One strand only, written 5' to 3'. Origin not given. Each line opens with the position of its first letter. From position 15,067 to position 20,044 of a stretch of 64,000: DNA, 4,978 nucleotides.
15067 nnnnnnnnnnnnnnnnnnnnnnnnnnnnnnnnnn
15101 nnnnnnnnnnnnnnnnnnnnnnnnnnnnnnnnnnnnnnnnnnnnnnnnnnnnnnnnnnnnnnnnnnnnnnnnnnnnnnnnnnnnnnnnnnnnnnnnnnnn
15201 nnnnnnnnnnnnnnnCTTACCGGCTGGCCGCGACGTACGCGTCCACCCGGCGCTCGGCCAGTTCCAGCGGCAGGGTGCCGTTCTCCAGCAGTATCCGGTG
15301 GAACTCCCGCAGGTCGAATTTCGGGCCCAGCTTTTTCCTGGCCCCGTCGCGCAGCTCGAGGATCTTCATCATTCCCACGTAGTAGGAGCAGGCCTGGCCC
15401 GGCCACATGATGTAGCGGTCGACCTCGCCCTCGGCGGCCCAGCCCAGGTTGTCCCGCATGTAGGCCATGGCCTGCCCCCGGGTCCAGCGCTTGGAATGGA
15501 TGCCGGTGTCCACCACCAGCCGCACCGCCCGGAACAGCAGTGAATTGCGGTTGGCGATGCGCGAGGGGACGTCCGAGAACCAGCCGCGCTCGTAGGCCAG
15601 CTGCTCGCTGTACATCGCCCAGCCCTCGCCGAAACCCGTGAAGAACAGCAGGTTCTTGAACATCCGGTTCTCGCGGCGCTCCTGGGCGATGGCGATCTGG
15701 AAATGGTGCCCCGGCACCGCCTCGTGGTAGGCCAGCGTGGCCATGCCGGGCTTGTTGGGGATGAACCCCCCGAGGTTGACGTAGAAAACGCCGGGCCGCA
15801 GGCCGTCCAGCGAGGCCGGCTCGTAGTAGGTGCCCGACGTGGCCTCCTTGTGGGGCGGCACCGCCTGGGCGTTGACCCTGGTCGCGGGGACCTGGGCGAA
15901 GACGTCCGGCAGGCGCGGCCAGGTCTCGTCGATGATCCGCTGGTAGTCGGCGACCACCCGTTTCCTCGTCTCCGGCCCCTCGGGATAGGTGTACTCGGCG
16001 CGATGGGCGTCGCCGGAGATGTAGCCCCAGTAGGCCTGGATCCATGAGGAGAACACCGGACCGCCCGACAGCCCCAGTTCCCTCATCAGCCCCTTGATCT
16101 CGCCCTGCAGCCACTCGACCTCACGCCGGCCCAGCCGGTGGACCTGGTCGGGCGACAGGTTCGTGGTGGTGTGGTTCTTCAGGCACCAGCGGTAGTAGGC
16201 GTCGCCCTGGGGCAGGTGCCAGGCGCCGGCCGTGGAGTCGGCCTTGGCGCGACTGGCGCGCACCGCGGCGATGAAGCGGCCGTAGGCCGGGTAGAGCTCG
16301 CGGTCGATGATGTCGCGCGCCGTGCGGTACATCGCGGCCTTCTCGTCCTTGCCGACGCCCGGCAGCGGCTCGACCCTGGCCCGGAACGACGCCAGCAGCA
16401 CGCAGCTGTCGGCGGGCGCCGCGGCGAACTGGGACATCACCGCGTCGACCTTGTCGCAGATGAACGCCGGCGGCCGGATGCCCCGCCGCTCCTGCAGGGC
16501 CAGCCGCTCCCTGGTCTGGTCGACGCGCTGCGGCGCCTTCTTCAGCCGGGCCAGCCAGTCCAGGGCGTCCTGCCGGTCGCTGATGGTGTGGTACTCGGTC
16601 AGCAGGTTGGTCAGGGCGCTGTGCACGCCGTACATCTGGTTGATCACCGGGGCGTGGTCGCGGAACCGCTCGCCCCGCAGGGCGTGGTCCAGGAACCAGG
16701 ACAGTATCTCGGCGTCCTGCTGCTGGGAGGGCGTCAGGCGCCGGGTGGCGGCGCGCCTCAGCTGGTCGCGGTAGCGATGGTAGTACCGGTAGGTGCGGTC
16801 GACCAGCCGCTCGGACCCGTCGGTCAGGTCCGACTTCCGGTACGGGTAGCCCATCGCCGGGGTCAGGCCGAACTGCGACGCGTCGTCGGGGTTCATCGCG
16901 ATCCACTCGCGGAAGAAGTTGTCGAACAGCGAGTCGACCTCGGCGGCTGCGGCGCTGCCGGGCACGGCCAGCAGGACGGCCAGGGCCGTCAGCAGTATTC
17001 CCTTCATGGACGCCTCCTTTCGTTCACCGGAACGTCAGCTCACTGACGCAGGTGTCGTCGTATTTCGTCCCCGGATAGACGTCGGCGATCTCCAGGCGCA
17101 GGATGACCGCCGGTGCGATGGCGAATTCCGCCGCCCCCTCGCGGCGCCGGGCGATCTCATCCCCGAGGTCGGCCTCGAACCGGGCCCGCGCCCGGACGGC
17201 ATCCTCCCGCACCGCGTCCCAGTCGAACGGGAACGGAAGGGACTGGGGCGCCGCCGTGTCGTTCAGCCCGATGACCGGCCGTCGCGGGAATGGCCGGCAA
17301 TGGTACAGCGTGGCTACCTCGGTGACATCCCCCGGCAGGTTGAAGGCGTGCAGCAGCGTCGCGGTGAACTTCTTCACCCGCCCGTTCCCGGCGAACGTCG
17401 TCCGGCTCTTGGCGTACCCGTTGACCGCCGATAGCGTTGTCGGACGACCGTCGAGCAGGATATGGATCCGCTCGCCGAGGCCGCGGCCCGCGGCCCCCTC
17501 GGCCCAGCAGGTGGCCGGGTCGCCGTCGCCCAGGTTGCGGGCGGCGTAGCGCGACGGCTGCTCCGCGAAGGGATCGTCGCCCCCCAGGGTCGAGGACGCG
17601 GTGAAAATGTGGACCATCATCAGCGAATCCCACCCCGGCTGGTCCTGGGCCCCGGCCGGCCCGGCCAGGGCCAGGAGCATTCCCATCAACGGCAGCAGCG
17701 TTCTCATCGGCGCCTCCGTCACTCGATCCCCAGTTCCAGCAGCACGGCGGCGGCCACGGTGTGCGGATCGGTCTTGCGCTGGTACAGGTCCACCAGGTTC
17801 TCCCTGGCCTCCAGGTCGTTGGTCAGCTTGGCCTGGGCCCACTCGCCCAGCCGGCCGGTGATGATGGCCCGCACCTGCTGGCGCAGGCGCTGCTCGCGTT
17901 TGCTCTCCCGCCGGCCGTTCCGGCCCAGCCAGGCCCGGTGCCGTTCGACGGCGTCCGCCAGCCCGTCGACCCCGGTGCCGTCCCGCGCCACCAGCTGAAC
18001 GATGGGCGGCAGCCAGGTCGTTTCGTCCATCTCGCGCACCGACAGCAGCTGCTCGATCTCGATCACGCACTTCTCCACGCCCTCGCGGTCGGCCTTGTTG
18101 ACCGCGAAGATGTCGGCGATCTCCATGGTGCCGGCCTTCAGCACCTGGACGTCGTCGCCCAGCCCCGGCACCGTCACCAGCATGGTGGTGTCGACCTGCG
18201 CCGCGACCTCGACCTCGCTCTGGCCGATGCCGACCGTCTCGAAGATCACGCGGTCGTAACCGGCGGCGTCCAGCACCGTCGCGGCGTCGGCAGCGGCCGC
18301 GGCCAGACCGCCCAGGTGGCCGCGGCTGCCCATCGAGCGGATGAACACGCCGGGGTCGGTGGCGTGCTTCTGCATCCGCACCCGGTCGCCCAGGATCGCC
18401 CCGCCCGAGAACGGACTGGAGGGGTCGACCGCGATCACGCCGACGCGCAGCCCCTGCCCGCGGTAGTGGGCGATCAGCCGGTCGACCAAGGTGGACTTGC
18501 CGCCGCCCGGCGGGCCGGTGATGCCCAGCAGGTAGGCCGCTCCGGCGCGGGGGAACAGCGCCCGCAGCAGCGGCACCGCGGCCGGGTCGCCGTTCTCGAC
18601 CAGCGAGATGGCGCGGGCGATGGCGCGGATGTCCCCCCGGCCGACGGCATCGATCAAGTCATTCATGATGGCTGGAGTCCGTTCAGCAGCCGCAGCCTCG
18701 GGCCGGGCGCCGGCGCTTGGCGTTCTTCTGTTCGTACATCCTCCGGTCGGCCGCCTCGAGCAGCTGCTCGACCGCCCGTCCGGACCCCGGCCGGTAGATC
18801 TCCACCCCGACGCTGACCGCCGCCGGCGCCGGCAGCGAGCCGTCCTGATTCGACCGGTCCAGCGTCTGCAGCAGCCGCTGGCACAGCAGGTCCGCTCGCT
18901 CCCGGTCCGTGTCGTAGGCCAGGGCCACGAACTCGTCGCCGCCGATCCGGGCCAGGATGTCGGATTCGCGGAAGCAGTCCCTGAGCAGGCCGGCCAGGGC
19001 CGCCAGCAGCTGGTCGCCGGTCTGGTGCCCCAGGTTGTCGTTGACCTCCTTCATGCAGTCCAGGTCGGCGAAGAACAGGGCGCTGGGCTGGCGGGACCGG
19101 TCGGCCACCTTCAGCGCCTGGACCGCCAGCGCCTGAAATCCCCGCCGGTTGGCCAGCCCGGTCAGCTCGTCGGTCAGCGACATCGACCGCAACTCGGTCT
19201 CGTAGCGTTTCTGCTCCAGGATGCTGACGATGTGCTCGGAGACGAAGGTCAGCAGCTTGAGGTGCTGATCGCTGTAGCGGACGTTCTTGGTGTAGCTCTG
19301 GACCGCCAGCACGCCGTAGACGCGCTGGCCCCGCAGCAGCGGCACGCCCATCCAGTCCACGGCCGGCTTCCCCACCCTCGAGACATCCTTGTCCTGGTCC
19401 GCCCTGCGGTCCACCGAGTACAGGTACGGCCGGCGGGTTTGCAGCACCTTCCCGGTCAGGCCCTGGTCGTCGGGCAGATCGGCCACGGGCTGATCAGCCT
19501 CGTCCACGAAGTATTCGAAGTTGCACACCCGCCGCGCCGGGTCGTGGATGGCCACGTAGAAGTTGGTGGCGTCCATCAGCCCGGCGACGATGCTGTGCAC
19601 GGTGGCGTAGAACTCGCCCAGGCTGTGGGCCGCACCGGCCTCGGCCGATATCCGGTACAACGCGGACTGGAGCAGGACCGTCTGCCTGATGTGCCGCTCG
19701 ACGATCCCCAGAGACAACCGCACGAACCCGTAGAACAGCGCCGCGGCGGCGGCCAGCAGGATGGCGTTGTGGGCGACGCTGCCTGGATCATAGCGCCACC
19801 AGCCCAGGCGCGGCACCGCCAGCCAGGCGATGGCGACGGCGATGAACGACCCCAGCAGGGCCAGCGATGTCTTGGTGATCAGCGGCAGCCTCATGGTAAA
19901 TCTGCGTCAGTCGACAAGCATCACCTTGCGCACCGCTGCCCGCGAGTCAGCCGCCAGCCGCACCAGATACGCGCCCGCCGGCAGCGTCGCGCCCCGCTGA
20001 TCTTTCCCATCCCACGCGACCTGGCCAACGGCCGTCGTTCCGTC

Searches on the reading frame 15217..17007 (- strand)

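Call 99: search_protein_families(library=pfam, proteins=[window:15217-17007:-], max_evalue=0.00001)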
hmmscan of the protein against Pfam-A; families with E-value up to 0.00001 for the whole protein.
window:15217-17007:- (596 aa): 1 family
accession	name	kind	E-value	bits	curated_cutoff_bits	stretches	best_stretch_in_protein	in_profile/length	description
PF05960.17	DUF885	-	2.8e-135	453.4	32.4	1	41-588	2-532/532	Bacterial protein of unknown function (DUF885)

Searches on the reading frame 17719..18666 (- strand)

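Call 52: search_protein_families(library=pfam, proteins=[window:17719-18666:-], max_evalue=0.001)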
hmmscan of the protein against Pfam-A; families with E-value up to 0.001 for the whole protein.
window:17719-18666:- (315 aa): 6 families
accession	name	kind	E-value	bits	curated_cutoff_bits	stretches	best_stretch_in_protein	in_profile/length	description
PF03308.22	MeaB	-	7.1e-96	320.8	23.1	1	16-276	1-267/273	Methylmalonyl Co-A mutase-associated GTPase MeaB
PF00009.33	GTP_EFTU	-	3.9e-05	23.8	26.5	0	176-243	115-185/188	Elongation factor Tu GTP binding domain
PF02492.25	cobW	-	4e-05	23.7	20.7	1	47-198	3-159/180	CobW/HypB/UreG, nucleotide-binding domain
PF03029.23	ATP_bind_1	-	0.00027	21.3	27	0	49-84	1-36/240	Conserved hypothetical ATP binding protein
PF03266.21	NTPase_1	-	0.00033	21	23.9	1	48-76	3-31/168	NTPase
PF13401.12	AAA_22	-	0.00037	21.2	27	0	44-92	5-51/130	AAA domain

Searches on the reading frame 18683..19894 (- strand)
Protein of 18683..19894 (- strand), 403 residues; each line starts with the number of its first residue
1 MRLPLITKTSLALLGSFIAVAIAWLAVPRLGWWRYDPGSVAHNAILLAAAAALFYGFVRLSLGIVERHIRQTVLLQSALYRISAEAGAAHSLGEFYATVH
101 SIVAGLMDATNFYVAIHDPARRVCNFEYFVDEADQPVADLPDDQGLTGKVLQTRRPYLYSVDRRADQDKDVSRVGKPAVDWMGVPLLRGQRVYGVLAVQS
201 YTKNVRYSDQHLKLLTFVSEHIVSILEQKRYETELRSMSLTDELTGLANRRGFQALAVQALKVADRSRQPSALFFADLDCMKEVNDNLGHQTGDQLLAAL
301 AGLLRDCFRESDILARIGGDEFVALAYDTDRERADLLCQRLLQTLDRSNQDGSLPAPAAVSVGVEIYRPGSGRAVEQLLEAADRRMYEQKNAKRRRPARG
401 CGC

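Call 52: search_protein_families(library=pfam, proteins=[window:18683-19894:-], max_evalue=0.001)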
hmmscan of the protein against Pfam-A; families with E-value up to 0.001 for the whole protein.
window:18683-19894:- (403 aa): 4 families
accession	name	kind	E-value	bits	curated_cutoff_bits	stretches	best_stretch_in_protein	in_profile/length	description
PF00990.26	GGDEF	-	2.8e-39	134.9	23.8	1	240-395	2-160/161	Diguanylate cyclase, GGDEF domain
PF13185.12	GAF_2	-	6.2e-14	52.8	28.6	1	89-227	1-136/136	GAF domain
PF01590.32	GAF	-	4.6e-09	37.3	22.4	1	101-222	8-129/133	GAF domain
PF13492.12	GAF_3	-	8.2e-07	29.9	27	1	92-228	2-129/129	GAF domain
